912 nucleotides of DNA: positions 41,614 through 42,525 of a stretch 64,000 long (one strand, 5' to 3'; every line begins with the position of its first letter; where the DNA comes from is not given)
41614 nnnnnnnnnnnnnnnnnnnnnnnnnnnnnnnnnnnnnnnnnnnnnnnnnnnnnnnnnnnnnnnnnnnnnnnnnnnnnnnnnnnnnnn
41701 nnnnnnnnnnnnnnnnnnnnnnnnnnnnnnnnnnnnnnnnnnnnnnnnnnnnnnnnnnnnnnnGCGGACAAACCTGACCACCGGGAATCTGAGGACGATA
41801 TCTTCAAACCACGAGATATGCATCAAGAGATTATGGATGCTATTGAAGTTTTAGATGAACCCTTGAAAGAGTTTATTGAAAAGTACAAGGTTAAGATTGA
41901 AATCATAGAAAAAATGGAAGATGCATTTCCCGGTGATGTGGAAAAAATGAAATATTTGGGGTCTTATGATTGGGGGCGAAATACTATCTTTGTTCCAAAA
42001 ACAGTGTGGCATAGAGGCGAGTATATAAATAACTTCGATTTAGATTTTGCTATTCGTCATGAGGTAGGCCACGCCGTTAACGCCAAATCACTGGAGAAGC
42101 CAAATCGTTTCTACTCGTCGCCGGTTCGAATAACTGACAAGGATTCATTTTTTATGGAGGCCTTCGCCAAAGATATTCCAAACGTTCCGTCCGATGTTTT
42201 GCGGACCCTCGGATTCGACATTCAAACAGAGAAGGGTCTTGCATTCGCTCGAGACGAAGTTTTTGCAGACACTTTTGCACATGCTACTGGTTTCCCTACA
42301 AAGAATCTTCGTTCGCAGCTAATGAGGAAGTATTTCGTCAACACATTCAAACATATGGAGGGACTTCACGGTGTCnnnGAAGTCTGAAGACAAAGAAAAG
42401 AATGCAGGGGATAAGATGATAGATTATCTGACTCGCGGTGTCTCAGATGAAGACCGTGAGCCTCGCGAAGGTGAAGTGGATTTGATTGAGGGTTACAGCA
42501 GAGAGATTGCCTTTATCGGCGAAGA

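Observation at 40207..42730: HExxH toxin paralog (723 aa) with an overlapping GTG-start downstream gene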

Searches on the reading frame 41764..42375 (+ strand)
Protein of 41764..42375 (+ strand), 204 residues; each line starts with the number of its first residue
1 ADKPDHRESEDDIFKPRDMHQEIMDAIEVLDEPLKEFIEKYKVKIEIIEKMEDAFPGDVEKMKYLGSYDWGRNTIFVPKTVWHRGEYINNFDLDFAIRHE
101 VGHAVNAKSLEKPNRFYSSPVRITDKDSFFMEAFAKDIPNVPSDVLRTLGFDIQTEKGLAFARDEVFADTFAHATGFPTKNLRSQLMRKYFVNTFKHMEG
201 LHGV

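Call 34: search_solved_structures(query=A3, max_evalue=10, show_alignments=2)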
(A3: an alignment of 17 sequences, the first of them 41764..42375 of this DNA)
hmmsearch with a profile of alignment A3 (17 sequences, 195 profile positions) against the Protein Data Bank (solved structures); distinct sequences matched with E-value up to 10: 18.
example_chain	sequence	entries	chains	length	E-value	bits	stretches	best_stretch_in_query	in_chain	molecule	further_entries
1bkc_E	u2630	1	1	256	0.3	13.9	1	65-114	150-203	TUMOR NECROSIS FACTOR-ALPHA-CONVERTING ENZYME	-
3kmc_A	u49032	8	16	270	0.72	12.7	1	65-113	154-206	TNF-alpha-converting enzyme | Disintegrin and metalloproteinase domain-containing protein 17 | TACE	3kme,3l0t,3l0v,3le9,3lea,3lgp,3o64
2a8h_A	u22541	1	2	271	0.74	12.6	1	65-113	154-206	ADAM 17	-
3e8r_A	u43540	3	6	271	0.74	12.6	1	65-113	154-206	ADAM 17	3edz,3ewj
2oi0_A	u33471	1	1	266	0.74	12.6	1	65-112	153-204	TNF- a Converting Enzyme (TACE)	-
1zxc_A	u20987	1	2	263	0.77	12.6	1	65-112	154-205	ADAM 17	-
6dzi_Z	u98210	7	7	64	0.77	12.6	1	137-192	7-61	50S ribosomal protein L29 | Large ribosomal subunit protein uL29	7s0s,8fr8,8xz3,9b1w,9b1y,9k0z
2fv9_A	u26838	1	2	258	0.78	12.6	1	65-112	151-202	ADAM 17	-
2fv5_A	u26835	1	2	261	0.78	12.5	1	65-112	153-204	ADAM 17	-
1bkc_A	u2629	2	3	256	0.78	12.5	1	65-112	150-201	TUMOR NECROSIS FACTOR-ALPHA-CONVERTING ENZYME | ADAM 17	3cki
1bkc_I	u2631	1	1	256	0.79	12.5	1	65-112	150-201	TUMOR NECROSIS FACTOR-ALPHA-CONVERTING ENZYME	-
2ddf_A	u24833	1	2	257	0.79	12.5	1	65-112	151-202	ADAM 17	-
3b92_A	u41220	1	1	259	0.8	12.5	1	65-112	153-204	ADAM 17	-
2i47_A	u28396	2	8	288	0.86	12.4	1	65-112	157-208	ADAM 17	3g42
5o60_Z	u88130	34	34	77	1.2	11.9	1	136-192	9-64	50S ribosomal protein L29 | Large ribosomal subunit protein uL29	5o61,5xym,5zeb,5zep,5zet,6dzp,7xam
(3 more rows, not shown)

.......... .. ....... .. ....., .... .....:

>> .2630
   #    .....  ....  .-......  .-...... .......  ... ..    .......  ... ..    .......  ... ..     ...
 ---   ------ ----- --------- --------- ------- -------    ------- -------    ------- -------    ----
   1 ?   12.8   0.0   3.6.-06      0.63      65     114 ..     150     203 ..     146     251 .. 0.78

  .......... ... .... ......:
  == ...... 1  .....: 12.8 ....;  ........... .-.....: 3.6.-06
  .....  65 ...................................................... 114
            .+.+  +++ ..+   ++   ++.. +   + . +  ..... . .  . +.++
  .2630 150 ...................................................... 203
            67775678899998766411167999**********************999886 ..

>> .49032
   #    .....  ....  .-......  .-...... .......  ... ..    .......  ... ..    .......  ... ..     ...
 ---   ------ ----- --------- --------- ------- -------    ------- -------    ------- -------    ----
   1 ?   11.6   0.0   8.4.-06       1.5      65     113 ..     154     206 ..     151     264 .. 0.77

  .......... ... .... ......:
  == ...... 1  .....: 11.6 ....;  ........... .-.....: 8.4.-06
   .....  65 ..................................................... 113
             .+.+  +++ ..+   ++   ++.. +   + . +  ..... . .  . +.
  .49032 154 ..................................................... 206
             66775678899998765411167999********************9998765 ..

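Call 42: predict_structure(alignment_id=A3)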
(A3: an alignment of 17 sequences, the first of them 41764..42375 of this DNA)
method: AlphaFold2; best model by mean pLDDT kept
length: 204 residues; sequences in the alignment: 17
mean_pLDDT: 91.4   pTM: 0.87
mean pLDDT of the five models: 91.4, 91.2, 90.3, 89.8, 89.8
residues with pLDDT >= 90: 175; 70-90: 12; 50-70: 5; < 50: 12
segments of 3 or more residues with pLDDT < 50: 1-11
pLDDT, mean of each block of 10 residues (from residue 1): 42 73 96 95 97 95 96 97 94 96 96 90 95 98 97 97 98 94 96 96 65
secondary structure, 60 per line:
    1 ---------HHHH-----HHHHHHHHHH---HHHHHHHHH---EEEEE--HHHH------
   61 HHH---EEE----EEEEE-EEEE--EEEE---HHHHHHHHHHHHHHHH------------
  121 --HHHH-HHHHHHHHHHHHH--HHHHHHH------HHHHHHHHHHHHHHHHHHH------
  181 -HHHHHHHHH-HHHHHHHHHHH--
elements in order: H10-13 H19-28 H32-40 E44-48 H51-54 E67-69 E74-78 E80-83 E86-89 H93-108 H123-126 H128-140 H143-149 H156-174 H182-190 H192-202
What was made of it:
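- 41572..41811 (+): Pro-rich linker, residues 456-535, 24% Pro. The first 11 residues of the AF2 model, which starts at residue 520 near the end of this linker, have pLDDT below 50 (call 42).
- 41812..42375 (+): C-terminal toxin domain, residues 536-723: anthrax-lethal-factor-like (M34/ATLF-like) zincin. AF2 pLDDT 91.4 (call 42).
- On M34 / ATLF-like zinc metallopeptidase: The model has pLDDT 91.4 (call 42).
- AF2 pLDDT is 91.4 (call 42).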

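Call 81: find_homologous_proteins(query=A3, max_evalue=0.001)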
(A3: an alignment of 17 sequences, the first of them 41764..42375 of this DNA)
Query A3 (17 sequences) (204 aa, profile of the alignment): 5 proteins with E <= 0.001 among 1896 candidates.
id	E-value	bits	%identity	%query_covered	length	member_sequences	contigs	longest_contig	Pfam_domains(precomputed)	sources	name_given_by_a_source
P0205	6.9e-70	253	58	91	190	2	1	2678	-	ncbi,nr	ncbi:MAG: hypothetical protein K8F91_09385 [Candidatus Obscuribacterales bacterium]|nr:hypothetical 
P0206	1.3e-64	235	56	97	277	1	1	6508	-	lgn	-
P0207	1.6e-51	193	57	68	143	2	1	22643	-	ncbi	-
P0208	5.2e-19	87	62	49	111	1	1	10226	-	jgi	jgi:hypothetical protein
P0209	1.4e-13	69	67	25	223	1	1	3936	-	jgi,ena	-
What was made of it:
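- Tried and rejected: A database search with the C-terminal profile found only 5 additional fragments, all in the same lineage where a name is given, so there is no evidence for this toxin domain on other scaffolds (call 81).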

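Call 84: search_protein_families(library=pfam, proteins=[window:41764-42375:+], max_evalue=10)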
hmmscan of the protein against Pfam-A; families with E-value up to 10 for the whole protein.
window:41764-42375:+ (204 aa): 0 families

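Call 107: fold_search(model_id=the predicted structure, library=pdb)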
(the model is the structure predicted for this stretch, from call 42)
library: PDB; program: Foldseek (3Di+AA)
matches with E <= 10: 126; with E <= 0.001: 0
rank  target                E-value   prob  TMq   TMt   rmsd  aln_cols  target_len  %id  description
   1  1pwu_A                1.1e-02  0.97  0.43  0.15   8.3       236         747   14  Crystal Structure of Anthrax Lethal Factor complexed with (3-(N-hydroxycarboxamido)-2-isobutylpropanoyl-Trp-methylamid (released 2004-02-03)
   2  1pwu_B                1.3e-02  0.98  0.44  0.16   6.3       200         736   14  Crystal Structure of Anthrax Lethal Factor complexed with (3-(N-hydroxycarboxamido)-2-isobutylpropanoyl-Trp-methylamid (released 2004-02-03)
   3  4xm7                  1.5e-02  0.99  0.46  0.22   6.3       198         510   16  Anthrax toxin lethal factor with ligand-induced binding pocket (released 2015-11-11)
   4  4pks                  1.6e-02  1.00  0.51  0.24   5.9       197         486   16  Anthrax toxin lethal factor with bound small molecule inhibitor 11 (released 2014-11-12)
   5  4pkr                  1.8e-02  0.99  0.50  0.24   6.0       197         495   16  Anthrax toxin lethal factor with bound small molecule inhibitor 10 (released 2014-11-12)
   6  5d1t                  2.0e-02  0.99  0.48  0.23   6.2       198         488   16  Anthrax toxin lethal factor with hydroxamic acid inhibitor (released 2015-11-11)
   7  6zxj_I                2.1e-02  0.99  0.52  0.18   6.3       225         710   14  Fully-loaded anthrax lethal toxin in its heptameric pre-pore state, in which the third lethal factor is masked out (PA (released 2020-09-02)
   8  4pkw                  2.3e-02  0.99  0.48  0.23   6.5       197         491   15  Anthrax toxin lethal factor with bound small molecule inhibitor GM6001 (released 2014-11-12)
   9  1j7n_B                2.7e-02  0.97  0.47  0.17   8.3       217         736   14  Anthrax Toxin Lethal factor (released 2001-11-07)
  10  6zxk_J                2.7e-02  0.77  0.38  0.15   9.3       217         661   13  Fully-loaded anthrax lethal toxin in its heptameric pre-pore state and PA7LF(2+1B) arrangement (released 2020-09-02)
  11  4pkq                  2.9e-02  0.96  0.34  0.16   5.7       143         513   17  Anthrax toxin lethal factor with bound zinc (released 2014-11-12)
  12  9g0j_B                4.6e-02  0.99  0.51  0.50   6.3       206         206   14  Structure of the PRO-PRO endopeptidase (PPEP-3) from Geobacillus thermodenitrificans (released 2025-07-16)
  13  5d1s                  4.6e-02  0.97  0.48  0.23   6.1       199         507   15  Anthrax toxin lethal factor with hydroxamic acid inhibitor (released 2015-11-11)
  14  1pwv_A                5.2e-02  0.97  0.51  0.17   6.4       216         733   13  Crystal structure of Anthrax Lethal Factor wild-type protein complexed with an optimised peptide substrate. (released 2004-02-03)
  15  4dv8                  5.2e-02  0.92  0.34  0.16   5.8       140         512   18  Anthrax Lethal Factor metalloproteinase in complex with the Hydroxamic acid based small molecule PT8421 (released 2012-03-14)
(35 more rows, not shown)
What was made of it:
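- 41812..42375 (+): The Foldseek top 35 hits are all LF or PPEP-3, with probability mostly above 0.8 (0.97-1.0 for the best) and falling to 0.28 at rank 35 (call 107).
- On M34 / ATLF-like zinc metallopeptidase: The best Foldseek hits have probability 0.97-1.0 and TM about 0.5 (call 107).
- The best Foldseek hits are LF and PPEP-3 with probability 0.97-1.0 (call 107).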

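Call 110: find_encoding_contigs(protein=P0206, flank=4000, max_places=2)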
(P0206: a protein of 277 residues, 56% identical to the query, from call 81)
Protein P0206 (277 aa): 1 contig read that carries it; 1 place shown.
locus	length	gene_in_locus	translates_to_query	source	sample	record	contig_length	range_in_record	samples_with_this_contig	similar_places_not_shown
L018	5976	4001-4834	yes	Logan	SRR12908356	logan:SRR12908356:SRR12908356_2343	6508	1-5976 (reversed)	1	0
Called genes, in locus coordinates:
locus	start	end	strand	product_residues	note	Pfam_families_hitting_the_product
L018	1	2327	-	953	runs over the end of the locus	?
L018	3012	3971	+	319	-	-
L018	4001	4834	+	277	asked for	-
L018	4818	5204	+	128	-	-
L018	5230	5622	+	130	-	-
